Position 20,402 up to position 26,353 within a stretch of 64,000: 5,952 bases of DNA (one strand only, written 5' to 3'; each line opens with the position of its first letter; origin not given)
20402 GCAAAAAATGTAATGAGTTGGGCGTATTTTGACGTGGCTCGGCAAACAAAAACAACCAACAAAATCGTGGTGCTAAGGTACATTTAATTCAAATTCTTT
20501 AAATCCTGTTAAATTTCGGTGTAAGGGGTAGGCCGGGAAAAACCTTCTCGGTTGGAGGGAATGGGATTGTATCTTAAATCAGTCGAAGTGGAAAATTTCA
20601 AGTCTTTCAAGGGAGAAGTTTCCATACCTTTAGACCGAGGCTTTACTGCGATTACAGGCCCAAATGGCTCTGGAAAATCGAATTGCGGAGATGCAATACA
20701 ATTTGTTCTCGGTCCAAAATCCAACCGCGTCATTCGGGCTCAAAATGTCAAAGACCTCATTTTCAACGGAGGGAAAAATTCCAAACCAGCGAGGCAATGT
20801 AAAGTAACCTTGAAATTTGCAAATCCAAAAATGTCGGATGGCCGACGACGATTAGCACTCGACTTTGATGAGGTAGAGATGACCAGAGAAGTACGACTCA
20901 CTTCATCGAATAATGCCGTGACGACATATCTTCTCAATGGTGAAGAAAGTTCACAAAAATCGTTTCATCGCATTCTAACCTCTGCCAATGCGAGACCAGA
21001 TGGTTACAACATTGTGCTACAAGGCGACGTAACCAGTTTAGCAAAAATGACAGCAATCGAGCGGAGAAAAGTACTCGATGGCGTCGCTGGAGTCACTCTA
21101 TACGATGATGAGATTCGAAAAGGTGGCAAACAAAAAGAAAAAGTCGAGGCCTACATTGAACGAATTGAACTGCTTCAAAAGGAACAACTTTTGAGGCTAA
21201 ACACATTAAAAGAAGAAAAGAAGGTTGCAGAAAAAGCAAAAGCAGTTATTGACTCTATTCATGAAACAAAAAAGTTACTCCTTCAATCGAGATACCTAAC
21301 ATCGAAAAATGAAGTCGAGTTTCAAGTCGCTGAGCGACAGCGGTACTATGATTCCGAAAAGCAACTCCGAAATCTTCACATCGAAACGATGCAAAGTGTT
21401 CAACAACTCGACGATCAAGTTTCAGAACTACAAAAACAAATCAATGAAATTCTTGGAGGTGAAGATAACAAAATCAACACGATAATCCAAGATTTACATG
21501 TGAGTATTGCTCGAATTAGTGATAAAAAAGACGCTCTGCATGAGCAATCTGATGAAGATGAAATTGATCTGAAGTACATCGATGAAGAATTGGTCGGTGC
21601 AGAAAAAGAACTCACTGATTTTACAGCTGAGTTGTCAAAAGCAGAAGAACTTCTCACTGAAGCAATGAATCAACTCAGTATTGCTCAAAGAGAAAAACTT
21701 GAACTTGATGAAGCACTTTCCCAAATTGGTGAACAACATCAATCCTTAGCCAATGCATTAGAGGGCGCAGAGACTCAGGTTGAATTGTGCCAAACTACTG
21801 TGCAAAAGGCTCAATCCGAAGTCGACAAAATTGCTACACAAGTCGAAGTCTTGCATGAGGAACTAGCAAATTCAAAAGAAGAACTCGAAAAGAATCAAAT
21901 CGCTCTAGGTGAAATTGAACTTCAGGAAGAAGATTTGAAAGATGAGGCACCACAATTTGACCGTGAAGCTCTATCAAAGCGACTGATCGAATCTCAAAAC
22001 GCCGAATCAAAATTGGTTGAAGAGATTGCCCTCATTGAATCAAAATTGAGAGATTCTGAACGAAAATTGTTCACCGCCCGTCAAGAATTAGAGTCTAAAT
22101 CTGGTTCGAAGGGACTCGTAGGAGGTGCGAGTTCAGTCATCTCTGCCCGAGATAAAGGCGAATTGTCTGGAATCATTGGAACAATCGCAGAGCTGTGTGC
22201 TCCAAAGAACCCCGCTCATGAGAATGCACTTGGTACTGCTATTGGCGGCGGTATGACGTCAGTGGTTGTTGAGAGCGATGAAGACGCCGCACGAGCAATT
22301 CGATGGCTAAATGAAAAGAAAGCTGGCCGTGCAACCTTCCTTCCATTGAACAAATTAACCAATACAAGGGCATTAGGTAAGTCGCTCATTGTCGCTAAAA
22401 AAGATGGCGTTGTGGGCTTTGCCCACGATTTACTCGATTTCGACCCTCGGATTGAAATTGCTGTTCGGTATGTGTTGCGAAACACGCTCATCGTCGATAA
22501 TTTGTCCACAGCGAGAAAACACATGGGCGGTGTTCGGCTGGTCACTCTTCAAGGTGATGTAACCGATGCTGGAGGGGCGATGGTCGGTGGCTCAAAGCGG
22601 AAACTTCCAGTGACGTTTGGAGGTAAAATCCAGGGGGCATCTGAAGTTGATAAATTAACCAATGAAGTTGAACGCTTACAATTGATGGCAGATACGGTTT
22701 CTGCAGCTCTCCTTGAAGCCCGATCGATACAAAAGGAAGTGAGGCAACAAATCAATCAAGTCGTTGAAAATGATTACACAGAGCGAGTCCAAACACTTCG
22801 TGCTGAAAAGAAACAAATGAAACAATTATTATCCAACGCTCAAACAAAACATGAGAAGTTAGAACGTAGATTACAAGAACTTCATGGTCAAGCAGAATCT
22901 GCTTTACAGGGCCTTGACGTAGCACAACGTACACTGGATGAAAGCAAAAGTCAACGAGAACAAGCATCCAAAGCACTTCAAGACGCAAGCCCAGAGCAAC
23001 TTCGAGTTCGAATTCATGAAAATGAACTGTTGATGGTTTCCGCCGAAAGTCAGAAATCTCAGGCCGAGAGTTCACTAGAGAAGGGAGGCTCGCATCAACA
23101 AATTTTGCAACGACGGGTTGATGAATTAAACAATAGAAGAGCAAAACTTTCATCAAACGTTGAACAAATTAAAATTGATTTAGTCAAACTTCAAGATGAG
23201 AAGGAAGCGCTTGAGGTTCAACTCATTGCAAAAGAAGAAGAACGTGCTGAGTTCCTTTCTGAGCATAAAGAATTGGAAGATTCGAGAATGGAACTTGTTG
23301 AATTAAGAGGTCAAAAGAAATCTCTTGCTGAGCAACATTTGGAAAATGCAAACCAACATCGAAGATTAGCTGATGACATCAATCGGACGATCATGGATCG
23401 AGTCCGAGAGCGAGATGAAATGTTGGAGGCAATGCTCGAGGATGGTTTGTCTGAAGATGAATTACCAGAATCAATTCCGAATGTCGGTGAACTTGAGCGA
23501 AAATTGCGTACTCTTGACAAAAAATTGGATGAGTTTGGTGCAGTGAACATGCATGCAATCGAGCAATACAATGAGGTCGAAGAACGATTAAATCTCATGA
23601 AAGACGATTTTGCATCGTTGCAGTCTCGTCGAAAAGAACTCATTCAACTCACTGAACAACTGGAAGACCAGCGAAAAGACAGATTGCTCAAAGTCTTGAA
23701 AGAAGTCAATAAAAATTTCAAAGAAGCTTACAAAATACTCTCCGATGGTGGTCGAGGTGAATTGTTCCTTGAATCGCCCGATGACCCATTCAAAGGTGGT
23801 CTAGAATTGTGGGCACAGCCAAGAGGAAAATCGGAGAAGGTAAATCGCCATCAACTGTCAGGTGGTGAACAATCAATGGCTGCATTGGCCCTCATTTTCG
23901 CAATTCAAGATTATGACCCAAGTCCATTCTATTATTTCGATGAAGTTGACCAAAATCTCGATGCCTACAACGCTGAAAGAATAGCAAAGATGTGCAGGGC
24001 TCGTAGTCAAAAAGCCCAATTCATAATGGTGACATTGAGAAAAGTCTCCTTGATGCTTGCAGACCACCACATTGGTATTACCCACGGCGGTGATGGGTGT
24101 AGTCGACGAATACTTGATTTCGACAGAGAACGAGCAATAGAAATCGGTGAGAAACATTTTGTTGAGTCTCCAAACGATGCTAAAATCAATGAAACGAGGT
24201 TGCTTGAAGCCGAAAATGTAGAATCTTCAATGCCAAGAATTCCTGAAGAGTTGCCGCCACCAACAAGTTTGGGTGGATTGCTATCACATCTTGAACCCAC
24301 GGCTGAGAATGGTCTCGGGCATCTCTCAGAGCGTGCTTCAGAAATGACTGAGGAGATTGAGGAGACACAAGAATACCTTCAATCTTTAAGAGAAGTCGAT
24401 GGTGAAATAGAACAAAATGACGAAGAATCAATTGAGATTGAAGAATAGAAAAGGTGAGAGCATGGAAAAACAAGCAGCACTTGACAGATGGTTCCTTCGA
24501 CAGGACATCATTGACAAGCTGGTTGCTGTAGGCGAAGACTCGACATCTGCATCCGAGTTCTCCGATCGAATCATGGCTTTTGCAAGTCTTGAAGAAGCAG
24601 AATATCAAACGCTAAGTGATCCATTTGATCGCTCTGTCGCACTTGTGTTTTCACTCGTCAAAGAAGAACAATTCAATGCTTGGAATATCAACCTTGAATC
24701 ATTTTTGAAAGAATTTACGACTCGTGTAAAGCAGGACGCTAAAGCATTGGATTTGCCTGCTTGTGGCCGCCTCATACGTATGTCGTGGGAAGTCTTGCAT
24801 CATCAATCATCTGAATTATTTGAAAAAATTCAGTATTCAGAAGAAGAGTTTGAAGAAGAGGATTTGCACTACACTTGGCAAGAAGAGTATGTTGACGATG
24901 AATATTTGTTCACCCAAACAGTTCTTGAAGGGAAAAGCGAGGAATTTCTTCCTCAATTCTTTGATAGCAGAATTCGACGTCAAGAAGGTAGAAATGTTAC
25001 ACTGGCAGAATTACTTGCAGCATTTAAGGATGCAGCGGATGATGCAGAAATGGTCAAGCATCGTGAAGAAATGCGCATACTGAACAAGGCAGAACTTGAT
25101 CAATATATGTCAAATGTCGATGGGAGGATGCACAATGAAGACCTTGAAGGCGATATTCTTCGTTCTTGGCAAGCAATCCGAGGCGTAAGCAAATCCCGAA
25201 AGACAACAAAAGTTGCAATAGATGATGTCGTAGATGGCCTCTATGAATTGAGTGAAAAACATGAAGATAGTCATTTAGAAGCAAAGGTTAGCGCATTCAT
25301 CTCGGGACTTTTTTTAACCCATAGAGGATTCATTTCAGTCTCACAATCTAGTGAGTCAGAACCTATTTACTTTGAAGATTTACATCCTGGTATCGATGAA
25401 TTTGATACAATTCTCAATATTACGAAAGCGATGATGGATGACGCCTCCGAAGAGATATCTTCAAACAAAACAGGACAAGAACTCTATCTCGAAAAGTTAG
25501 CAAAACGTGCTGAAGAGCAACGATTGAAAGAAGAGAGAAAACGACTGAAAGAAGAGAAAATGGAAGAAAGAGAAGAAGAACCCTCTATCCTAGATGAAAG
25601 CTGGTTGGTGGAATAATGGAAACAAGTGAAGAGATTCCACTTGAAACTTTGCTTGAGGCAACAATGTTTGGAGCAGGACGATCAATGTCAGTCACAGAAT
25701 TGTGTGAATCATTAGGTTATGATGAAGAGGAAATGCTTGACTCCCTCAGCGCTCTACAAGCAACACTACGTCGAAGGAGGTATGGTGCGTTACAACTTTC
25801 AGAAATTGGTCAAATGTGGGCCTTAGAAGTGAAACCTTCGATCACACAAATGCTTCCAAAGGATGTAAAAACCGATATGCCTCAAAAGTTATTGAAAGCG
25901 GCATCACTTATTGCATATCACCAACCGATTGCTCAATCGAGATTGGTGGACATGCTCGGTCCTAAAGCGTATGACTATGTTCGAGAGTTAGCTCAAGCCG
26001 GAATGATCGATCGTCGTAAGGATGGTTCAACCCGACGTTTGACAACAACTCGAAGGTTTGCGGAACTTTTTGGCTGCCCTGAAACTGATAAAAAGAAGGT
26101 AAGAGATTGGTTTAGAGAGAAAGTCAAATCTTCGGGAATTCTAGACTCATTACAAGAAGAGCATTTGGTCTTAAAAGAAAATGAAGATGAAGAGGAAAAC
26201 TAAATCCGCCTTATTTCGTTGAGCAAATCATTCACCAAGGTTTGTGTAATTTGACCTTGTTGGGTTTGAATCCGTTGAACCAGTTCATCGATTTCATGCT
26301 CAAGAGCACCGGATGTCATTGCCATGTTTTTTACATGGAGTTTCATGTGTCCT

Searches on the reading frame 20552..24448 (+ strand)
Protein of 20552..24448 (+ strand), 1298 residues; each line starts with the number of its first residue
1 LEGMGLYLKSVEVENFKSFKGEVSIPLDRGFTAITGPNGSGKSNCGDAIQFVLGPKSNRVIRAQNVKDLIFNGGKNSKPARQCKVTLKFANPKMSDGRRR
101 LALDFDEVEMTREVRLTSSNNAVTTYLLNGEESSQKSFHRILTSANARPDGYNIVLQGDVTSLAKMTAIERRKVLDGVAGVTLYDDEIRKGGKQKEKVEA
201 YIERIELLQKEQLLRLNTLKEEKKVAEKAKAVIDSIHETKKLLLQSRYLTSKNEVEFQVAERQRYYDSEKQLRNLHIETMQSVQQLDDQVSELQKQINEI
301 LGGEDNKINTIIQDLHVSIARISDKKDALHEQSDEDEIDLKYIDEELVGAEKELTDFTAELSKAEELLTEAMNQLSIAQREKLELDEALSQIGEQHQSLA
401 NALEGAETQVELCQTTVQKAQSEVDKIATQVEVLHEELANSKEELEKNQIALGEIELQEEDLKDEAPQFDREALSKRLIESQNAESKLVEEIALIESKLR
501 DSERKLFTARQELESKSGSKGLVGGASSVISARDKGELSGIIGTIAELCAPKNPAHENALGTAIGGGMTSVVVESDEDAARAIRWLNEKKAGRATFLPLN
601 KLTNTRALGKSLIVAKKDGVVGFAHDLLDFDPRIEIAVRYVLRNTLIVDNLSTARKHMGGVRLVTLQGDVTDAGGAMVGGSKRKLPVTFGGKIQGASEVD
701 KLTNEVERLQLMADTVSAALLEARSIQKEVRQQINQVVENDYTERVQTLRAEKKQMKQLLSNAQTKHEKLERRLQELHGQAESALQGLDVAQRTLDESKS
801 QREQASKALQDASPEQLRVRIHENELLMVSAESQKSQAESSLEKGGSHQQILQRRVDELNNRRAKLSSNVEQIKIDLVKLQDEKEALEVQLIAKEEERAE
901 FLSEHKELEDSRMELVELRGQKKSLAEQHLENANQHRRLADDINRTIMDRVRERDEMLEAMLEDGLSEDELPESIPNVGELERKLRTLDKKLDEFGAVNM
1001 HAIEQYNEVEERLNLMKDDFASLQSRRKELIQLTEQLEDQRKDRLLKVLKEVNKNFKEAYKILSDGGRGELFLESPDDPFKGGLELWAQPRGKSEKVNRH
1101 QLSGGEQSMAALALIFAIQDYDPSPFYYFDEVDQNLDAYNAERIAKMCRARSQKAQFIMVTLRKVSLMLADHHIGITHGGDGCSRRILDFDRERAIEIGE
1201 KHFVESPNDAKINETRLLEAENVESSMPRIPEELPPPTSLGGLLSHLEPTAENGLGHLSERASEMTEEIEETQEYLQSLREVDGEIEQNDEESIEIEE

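Call 22: search_protein_families(library=pfam, proteins=[window:20552-24448:+], max_evalue=0.001)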
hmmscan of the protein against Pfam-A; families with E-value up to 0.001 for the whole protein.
window:20552-24448:+ (1298 aa): 6 families
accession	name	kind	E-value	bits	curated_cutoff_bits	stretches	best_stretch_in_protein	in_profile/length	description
PF02463.25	SMC_N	-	1.5e-55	188.5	40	1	7-1184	1-219/220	RecF/RecN/SMC N terminal domain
PF06470.18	SMC_hinge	-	9.4e-28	97.4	22.5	1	539-656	2-114/116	SMC proteins Flexible Hinge Domain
PF13476.12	AAA_23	-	2.7e-16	61.3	27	1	10-240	1-197/201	AAA domain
PF13304.12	AAA_21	-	2.5e-10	41.3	27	2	1022-1161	177-297/304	AAA domain, putative AbiEii toxin, Type IV TA system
PF13175.12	AAA_15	-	3.3e-10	40.6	32.1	1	7-427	2-290/374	AAA ATPase domain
PF13555.12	AAA_29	-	2.8e-09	37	27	1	8-57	1-50/61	P-loop containing region of AAA domain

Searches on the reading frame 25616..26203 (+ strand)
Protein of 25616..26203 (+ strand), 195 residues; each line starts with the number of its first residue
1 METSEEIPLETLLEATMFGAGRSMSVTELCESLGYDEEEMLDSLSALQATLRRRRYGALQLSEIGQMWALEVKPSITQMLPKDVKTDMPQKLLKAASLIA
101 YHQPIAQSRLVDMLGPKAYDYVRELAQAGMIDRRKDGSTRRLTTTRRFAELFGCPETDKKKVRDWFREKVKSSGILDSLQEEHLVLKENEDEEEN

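Call 22: search_protein_families(library=pfam, proteins=[window:25616-26203:+], max_evalue=0.001)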
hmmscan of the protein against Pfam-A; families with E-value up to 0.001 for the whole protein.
window:25616-26203:+ (195 aa): 1 family
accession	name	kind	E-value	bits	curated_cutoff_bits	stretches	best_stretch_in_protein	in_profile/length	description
PF04079.22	SMC_ScpB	-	1.5e-24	86.8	27.4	1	12-156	2-153/160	Segregation and condensation complex subunit ScpB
